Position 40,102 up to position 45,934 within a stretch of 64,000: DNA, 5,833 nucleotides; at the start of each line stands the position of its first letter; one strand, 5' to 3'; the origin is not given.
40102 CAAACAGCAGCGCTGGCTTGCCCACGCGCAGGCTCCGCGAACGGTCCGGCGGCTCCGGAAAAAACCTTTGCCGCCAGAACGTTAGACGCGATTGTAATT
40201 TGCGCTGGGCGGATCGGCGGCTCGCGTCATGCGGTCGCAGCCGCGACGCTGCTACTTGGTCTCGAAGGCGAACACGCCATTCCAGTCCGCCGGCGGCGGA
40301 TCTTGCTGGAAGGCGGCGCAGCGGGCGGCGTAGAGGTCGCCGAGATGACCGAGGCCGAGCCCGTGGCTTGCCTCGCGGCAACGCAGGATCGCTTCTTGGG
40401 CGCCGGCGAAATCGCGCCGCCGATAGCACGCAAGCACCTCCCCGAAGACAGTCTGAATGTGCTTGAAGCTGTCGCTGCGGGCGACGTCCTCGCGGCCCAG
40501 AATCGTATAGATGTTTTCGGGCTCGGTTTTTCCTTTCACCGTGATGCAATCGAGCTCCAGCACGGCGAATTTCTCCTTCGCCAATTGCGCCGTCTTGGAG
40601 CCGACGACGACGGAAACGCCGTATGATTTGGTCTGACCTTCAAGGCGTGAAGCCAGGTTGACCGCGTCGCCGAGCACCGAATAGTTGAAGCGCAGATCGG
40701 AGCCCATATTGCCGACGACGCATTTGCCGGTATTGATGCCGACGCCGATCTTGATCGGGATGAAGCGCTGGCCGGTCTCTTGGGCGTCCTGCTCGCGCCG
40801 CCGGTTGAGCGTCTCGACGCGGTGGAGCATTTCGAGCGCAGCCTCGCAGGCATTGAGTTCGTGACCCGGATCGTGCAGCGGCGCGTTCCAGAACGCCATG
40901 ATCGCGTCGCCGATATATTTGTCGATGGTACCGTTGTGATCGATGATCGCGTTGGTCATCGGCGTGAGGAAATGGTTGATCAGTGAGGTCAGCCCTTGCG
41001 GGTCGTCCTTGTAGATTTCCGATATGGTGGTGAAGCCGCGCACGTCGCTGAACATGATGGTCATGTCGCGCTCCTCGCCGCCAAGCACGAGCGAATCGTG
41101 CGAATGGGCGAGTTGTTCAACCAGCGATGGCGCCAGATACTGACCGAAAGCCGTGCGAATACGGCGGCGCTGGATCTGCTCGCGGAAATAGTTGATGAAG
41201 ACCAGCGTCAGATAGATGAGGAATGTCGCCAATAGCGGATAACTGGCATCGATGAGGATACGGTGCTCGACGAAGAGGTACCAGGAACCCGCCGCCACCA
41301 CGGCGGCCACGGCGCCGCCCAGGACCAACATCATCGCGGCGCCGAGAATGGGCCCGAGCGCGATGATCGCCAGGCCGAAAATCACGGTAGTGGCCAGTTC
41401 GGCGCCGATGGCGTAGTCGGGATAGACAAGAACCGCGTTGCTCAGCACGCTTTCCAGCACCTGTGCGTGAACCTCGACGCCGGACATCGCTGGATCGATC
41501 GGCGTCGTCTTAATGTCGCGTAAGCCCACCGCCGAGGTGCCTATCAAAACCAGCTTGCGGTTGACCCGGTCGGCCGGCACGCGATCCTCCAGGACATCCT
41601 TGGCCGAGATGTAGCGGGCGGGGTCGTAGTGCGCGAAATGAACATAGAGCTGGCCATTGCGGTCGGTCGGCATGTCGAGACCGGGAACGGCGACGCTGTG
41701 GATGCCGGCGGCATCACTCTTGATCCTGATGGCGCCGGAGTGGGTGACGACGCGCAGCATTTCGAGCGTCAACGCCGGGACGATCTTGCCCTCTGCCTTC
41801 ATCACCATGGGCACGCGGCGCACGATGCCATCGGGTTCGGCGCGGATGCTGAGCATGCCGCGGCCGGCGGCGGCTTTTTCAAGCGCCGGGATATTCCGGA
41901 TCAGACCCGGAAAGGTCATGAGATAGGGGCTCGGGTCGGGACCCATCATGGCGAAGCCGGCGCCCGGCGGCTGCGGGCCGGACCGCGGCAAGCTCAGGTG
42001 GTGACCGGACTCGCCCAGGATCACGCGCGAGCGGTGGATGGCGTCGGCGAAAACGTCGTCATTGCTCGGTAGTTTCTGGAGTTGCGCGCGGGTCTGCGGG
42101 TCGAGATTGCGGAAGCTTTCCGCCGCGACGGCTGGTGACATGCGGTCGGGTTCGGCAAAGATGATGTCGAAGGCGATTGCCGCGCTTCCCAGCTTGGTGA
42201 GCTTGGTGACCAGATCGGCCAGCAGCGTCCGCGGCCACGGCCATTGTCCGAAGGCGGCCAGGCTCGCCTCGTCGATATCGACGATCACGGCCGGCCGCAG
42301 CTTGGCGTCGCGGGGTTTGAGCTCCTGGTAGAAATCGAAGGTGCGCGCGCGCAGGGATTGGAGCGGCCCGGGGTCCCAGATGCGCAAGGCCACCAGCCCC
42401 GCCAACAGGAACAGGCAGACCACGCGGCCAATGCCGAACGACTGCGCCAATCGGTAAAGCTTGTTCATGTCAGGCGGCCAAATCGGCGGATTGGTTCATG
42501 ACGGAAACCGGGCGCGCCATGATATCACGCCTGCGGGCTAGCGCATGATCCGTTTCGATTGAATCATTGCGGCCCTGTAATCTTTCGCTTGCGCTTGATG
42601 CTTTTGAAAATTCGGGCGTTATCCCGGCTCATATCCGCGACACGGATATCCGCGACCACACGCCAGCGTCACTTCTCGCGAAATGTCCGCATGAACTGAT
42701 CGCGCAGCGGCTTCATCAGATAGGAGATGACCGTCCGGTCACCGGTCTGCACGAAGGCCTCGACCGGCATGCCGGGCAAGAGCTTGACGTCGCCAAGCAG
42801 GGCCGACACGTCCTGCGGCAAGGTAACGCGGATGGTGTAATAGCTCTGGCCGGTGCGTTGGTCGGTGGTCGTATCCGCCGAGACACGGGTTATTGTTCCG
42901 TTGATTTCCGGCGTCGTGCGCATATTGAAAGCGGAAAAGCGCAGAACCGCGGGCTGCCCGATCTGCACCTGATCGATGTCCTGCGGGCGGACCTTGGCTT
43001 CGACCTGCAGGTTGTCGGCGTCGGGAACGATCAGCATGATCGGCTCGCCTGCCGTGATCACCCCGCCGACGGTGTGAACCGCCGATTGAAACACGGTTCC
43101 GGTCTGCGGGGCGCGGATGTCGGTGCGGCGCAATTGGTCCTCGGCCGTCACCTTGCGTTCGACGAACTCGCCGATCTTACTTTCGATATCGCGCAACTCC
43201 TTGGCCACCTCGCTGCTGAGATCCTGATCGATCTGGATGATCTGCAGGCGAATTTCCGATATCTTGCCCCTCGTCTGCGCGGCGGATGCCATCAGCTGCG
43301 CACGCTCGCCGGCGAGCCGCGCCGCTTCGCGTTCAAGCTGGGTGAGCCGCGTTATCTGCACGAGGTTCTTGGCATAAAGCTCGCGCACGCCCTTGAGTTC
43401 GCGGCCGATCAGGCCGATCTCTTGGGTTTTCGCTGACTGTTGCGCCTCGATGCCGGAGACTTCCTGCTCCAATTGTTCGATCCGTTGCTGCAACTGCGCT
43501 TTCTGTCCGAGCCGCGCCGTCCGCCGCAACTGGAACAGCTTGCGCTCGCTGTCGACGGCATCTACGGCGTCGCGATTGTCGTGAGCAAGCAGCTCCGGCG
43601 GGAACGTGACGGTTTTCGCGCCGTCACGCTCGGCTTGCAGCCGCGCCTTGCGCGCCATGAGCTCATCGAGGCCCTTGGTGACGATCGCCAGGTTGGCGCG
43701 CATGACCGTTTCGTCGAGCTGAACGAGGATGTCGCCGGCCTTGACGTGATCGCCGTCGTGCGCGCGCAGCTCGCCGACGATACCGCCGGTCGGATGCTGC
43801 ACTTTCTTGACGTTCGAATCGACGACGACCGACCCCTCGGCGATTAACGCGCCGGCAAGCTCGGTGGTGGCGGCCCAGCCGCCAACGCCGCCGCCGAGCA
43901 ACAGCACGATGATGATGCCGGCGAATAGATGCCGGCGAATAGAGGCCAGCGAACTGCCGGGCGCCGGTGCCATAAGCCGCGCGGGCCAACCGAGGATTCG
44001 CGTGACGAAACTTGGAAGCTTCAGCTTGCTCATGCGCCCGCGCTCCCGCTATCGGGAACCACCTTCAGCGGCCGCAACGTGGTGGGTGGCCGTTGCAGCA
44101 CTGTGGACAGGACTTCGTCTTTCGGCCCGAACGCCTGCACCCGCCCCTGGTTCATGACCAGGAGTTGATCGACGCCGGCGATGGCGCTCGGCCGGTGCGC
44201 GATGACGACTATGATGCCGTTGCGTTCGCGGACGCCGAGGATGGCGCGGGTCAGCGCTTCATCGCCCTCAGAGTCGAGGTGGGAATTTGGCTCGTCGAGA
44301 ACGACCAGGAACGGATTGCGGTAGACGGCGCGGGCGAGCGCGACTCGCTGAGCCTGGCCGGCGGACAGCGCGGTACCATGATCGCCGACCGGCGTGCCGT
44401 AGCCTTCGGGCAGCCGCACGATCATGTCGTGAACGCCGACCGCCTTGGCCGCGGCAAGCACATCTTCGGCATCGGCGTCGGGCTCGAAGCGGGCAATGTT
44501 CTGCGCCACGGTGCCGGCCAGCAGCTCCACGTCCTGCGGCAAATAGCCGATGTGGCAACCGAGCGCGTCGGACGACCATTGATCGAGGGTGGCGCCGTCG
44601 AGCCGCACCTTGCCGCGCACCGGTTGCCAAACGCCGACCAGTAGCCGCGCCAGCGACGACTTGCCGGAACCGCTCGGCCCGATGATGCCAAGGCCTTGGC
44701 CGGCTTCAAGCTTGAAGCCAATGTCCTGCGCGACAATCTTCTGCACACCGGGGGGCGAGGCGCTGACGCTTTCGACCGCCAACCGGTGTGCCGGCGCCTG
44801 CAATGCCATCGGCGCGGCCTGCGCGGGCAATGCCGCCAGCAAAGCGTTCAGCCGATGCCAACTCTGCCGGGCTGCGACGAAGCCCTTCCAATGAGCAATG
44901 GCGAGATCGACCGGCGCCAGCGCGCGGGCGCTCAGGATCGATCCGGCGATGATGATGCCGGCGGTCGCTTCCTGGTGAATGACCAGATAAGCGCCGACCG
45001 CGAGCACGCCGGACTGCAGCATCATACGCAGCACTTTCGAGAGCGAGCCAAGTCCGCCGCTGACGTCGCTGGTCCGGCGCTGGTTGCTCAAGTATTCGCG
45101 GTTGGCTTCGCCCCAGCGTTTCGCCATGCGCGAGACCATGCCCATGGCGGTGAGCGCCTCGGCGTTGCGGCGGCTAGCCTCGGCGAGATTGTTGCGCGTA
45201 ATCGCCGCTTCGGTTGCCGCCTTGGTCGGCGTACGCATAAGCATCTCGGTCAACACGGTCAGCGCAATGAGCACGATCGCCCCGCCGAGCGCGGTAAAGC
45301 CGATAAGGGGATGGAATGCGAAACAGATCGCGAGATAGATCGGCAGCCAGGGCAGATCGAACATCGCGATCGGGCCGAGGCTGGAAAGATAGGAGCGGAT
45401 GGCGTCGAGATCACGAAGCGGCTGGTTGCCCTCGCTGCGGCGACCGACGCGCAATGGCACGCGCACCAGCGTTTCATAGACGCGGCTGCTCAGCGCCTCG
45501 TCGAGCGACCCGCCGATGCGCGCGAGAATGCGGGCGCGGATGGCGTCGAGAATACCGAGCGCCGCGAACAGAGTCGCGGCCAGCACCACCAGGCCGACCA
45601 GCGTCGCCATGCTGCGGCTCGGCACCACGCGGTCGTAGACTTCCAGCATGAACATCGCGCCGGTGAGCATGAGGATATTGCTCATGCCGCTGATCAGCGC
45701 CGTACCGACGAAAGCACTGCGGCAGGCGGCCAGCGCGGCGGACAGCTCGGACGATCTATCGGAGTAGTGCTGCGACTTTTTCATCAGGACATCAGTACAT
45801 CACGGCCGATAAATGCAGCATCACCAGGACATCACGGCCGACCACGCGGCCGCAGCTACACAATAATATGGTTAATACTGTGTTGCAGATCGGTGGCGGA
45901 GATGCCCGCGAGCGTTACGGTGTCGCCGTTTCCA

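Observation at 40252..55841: Candidate cAMP-governed Lap-like surface-adhesion system (cyclase, hydrolase, four cNMP effectors, T1SS adhesin, LapG-like protease)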

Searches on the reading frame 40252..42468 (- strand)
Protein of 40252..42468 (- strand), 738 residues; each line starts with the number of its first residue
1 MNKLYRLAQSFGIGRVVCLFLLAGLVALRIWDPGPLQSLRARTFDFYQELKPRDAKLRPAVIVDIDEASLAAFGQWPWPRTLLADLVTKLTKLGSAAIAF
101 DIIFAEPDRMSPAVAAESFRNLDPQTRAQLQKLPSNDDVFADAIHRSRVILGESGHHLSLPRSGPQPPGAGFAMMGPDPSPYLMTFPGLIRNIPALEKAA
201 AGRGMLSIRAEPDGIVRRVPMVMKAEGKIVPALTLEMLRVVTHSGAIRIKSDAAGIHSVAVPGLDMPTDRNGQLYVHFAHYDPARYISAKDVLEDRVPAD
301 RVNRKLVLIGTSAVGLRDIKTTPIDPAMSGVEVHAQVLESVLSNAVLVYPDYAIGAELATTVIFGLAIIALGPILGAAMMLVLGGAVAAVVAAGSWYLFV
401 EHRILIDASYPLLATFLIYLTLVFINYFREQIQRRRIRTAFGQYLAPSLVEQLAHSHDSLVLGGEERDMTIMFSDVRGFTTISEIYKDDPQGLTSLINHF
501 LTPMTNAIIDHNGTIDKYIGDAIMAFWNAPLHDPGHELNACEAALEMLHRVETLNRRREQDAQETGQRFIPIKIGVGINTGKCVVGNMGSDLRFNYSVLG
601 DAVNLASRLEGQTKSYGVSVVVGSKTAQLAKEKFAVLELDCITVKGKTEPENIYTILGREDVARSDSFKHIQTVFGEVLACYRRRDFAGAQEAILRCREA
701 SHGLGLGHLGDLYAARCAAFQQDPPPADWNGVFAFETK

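Call 3: search_protein_families(library=pfam, proteins=[window:40252-42468:-], max_evalue=0.01)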
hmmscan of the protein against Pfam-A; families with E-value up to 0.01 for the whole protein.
window:40252-42468:- (738 aa): 2 families
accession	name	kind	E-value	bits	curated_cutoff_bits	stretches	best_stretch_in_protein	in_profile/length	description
PF05226.16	CHASE2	-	7.4e-56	190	26.3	1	26-364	7-254/257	CHASE2 domain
PF00211.25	Guanylate_cyc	-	3e-22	79.5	21.9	1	468-651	8-177/183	Adenylate and Guanylate cyclase catalytic domain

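Call 8: search_protein_families(library=ncbifam, proteins=[window:40252-42468:-], max_evalue=0.01)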
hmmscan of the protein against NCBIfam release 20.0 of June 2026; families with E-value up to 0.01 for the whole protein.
window:40252-42468:- (738 aa): 1 family
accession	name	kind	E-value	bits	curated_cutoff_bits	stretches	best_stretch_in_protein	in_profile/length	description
TIGR03903.1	TOMM_kin_cyc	equivalog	0.0011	16.8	705.75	1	464-660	283-466/1267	TOMM system kinase/cyclase fusion protein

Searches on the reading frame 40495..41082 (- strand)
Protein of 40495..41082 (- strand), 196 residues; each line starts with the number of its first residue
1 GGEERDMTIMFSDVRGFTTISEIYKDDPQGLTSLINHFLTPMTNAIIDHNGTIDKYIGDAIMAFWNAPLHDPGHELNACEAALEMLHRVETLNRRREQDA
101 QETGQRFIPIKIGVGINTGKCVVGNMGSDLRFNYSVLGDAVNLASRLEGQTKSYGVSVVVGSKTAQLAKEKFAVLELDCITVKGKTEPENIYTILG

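Call 64: search_solved_structures(query=window:40495-41082:-, max_evalue=0.00001, show_alignments=2)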
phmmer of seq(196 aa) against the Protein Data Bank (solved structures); distinct sequences matched with E-value up to 0.00001: 37.
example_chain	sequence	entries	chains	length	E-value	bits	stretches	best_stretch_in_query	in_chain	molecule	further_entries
3r5g_A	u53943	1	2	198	1.4e-31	113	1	4-195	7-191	CyaB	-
2w01_A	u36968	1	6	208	1e-28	103.7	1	1-195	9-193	ADENYLATE CYCLASE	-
6fht_A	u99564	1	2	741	4.9e-28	101.4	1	1-195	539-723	Bacteriophytochrome,Adenylate cyclase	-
1wc0_A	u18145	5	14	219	2.7e-27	99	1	3-188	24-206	ADENYLATE CYCLASE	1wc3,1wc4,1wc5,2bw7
1wc1_A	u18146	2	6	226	3.1e-27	98.8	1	3-188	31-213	ADENYLATE CYCLASE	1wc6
5x4t_A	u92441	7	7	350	7.2e-22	81.3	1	8-194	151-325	Photoactivated adenylyl cyclase | Family 3 adenylate cyclase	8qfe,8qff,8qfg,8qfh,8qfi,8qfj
9f1z_A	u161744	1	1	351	7.3e-22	81.3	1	8-194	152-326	Family 3 adenylate cyclase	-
5x4u_A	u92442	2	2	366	8e-22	81.2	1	8-194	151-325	Photoactivated adenylyl cyclase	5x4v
4yus_A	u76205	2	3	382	8.9e-22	81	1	8-194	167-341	Family 3 adenylate cyclase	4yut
9f1w_A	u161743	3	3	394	9.4e-22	80.9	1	8-194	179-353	Family 3 adenylate cyclase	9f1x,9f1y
5mbg_A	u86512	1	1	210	5.3e-19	72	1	8-194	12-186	Beta subunit of photoactivated adenylyl cyclase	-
5mbk_A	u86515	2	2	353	2.2e-18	69.9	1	8-194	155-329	Beta subunit of photoactivated adenylyl cyclase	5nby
5m27_A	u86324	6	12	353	2.3e-18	69.9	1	8-194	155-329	Beta subunit of photoactivated adenylyl cyclase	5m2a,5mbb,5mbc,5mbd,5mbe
5mbj_A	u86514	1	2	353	2.3e-18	69.9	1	8-194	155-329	Beta subunit of photoactivated adenylyl cyclase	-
5mbh_A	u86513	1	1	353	3e-17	66.3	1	8-194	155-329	Beta subunit of photoactivated adenylyl cyclase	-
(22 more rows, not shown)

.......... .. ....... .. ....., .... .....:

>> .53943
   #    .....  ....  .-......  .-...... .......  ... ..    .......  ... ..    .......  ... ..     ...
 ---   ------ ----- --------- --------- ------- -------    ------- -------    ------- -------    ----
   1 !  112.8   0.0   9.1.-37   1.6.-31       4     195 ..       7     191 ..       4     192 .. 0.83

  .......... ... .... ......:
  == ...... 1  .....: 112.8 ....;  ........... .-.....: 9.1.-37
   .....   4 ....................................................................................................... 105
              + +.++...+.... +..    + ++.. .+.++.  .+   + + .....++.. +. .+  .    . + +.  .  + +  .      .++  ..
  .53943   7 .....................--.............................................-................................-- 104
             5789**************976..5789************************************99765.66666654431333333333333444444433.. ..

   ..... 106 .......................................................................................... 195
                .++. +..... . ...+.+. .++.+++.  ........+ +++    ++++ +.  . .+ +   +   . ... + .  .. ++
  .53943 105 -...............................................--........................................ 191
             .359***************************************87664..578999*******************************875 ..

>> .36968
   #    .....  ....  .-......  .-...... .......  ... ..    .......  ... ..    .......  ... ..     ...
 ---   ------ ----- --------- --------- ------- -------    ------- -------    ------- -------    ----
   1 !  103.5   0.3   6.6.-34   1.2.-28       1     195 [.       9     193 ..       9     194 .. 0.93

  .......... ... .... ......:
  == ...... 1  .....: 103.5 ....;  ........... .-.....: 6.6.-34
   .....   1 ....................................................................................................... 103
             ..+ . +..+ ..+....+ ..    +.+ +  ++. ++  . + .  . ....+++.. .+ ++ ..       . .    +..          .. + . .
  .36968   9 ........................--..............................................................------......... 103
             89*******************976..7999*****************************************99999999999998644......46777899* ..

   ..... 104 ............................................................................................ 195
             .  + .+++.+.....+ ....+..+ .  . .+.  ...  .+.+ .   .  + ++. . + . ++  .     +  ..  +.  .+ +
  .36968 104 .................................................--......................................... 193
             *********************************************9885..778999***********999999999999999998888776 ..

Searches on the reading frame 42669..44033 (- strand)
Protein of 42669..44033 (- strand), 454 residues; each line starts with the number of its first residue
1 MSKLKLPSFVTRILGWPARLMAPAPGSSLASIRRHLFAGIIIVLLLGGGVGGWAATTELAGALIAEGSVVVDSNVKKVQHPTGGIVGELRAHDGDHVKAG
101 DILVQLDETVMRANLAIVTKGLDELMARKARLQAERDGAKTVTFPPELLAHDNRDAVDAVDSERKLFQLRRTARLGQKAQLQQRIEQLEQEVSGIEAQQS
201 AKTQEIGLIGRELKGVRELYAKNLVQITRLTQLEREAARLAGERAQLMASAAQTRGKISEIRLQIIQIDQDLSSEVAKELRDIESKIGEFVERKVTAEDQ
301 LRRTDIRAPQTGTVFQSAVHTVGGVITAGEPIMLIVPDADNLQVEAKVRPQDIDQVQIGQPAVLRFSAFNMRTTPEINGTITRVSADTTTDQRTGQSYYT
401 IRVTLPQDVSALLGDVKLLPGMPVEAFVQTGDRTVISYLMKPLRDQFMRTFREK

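Call 3: search_protein_families(library=pfam, proteins=[window:42669-44033:-], max_evalue=0.01)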
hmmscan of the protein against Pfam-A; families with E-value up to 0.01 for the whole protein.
window:42669-44033:- (454 aa): 4 families
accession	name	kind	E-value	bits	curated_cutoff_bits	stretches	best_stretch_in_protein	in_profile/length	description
PF13437.12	HlyD_3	-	1.2e-18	68.2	22.2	1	306-407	2-97/106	HlyD family secretion protein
PF16576.10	HlyD_D23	-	2.3e-10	40.6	30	1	297-407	102-203/214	Barrel-sandwich domain of CusB or HlyD membrane-fusion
PF13533.13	Biotin_lipoyl_2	-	8.1e-06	26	29.8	1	77-107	2-32/32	Biotin-lipoyl like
PF00364.28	Biotin_lipoyl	-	9.9e-05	22.5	22.1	0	77-106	44-73/73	Biotin-requiring enzyme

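Call 8: search_protein_families(library=ncbifam, proteins=[window:42669-44033:-], max_evalue=0.01)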
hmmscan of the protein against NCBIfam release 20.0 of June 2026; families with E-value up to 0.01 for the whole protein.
window:42669-44033:- (454 aa): 12 families
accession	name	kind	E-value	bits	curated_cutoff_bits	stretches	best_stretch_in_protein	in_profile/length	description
TIGR01843.1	type_I_hlyD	subfamily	6.9e-120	400.8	208.65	1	34-454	2-422/422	HlyD family type I secretion periplasmic adaptor subunit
TIGR00998.1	8a0101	subfamily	1.9e-22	79.7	390.8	2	173-372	91-271/334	EmrA/EmrK family multidrug efflux transporter periplasmic adaptor subunit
TIGR01000.1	bacteriocin_acc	subfamily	2e-14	53.3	258.85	1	230-405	246-418/457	bacteriocin secretion accessory protein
TIGR03794.1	NHLM_micro_HlyD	equivalog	1.9e-13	50.1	156.2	2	167-392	116-344/421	NHLP bacteriocin system secretion protein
TIGR01730.1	RND_mfp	subfamily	5.5e-13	48.6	94.9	2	296-432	127-248/322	efflux RND transporter periplasmic adaptor subunit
NF011715.0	PRK15136.1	equivalog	4.7e-09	35.4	563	1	300-364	212-274/390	multidrug efflux MFS transporter periplasmic adaptor subunit EmrA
NF007785.0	PRK10476.1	equivalog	5.7e-09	35.3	376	2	251-385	156-285/347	multidrug transporter subunit MdtN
NF007362.0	PRK09859.1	equivalog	3.4e-05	23.1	738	0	71-123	57-109/385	multidrug transporter subunit MdtE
NF045487.1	ASRP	equivalog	6.3e-05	21.8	300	1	111-305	240-442/593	archaea-specific SMC-related protein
NF002939.0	PRK03598.1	equivalog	0.00052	19.3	393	0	37-145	7-111/332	secretion protein HlyD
TIGR04523.1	Mplasa_alph_rch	subfamily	0.00093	17.2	270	1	177-292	562-680/745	helix-rich protein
TIGR02168.1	SMC_prok_B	equivalog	0.0037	15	567.35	1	150-305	821-980/1181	chromosome segregation protein SMC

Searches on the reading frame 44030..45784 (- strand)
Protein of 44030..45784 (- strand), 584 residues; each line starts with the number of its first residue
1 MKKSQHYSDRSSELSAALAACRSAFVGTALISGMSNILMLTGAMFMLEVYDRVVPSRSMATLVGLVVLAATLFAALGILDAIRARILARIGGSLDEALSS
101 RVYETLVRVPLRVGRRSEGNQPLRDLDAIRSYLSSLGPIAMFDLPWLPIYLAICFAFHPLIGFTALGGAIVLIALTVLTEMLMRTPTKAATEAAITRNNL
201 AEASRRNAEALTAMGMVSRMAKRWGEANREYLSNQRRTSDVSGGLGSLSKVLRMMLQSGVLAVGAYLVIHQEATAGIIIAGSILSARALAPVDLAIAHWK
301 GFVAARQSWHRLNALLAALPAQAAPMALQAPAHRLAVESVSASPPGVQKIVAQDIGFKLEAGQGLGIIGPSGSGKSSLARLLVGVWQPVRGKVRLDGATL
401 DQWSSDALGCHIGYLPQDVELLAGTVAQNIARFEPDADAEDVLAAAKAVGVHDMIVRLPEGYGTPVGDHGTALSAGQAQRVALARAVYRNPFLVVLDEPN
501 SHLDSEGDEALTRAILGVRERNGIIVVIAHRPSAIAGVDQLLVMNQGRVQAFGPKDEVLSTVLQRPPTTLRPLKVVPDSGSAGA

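Call 3: search_protein_families(library=pfam, proteins=[window:44030-45784:-], max_evalue=0.01)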
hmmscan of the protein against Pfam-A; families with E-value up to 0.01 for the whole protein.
window:44030-45784:- (584 aa): 4 families
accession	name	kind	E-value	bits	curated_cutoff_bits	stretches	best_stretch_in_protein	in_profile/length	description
PF00005.33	ABC_tran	-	1.3e-28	100.8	25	1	353-500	2-136/137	ABC transporter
PF00664.28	ABC_membrane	-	1.1e-14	55.2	28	1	34-286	10-268/274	ABC transporter transmembrane region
PF02463.25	SMC_N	-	0.00045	20.1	40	0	473-546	137-213/220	RecF/RecN/SMC N terminal domain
PF13191.12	AAA_16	-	0.0097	16.8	32.6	0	365-526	27-166/167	AAA ATPase domain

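Call 8: search_protein_families(library=ncbifam, proteins=[window:44030-45784:-], max_evalue=0.01)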
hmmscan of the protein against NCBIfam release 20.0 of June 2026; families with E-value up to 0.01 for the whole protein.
window:44030-45784:- (584 aa): 185 families (the best 25 are shown)
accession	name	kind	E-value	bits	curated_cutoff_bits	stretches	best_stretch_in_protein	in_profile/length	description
TIGR01842.1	type_I_sec_PrtD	subfamily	1.6e-216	720.1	510.15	1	18-561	1-543/544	type I secretion system permease/ATPase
TIGR03375.1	type_I_sec_LssB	subfamily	4.2e-108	362.5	693.1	1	14-562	140-692/696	type I secretion system permease/ATPase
TIGR01846.1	type_I_sec_HlyB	subfamily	4.9e-79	266.4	725.55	1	16-560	132-680/694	type I secretion system permease/ATPase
TIGR03796.1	NHLM_micro_ABC1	equivalog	1.5e-65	221.8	853.3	1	10-559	141-699/710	NHLP family bacteriocin export ABC transporter peptidase/permease/ATPase subunit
TIGR02857.1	CydD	equivalog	5.3e-60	203.9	435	1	304-544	289-529/529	thiol reductant ABC exporter subunit CydD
TIGR02868.1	CydC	equivalog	1.1e-57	195.9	329.05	1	101-531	91-529/530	thiol reductant ABC exporter subunit CydC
TIGR02204.1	MsbA_rel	hypoth_equivalog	3.2e-53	181.3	780.4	1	173-560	166-563/576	ABC transporter, permease/ATP-binding protein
TIGR03797.1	NHLM_micro_ABC2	equivalog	8.8e-53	179.8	709.4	1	16-559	129-672/686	NHLP bacteriocin export ABC transporter permease/ATPase subunit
TIGR00958.1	3a01208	subfamily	1.4e-52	178.9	874.6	1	196-557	332-699/711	antigen peptide transporter 2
TIGR02203.1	MsbA_lipidA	equivalog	2.6e-51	174.8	602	1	188-560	184-557/572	lipid A export permease/ATP-binding protein MsbA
NF052233.1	CphA_assoc_ABC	equivalog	2e-49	168.6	880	1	213-560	384-731/766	cyanophycin metabolism-associated ABC transporter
TIGR01193.1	bacteriocin_ABC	subfamily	1e-48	166.4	523.85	1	33-559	166-696/708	peptide cleavage/export ABC transporter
NF010178.0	PRK13657.1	equivalog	1.9e-46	158.7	733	1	259-559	256-557/588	glucan ABC transporter ATP-binding protein/ permease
NF008364.0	PRK11160.1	equivalog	3.6e-46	157.9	630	1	125-560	126-563/575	heme ABC transporter ATP-binding protein/permease CydC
NF045513.1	HepA_fam_ABC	equivalog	1.2e-44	152.8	725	1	348-560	386-597/610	heterocyst formation ABC transporter subunit HepA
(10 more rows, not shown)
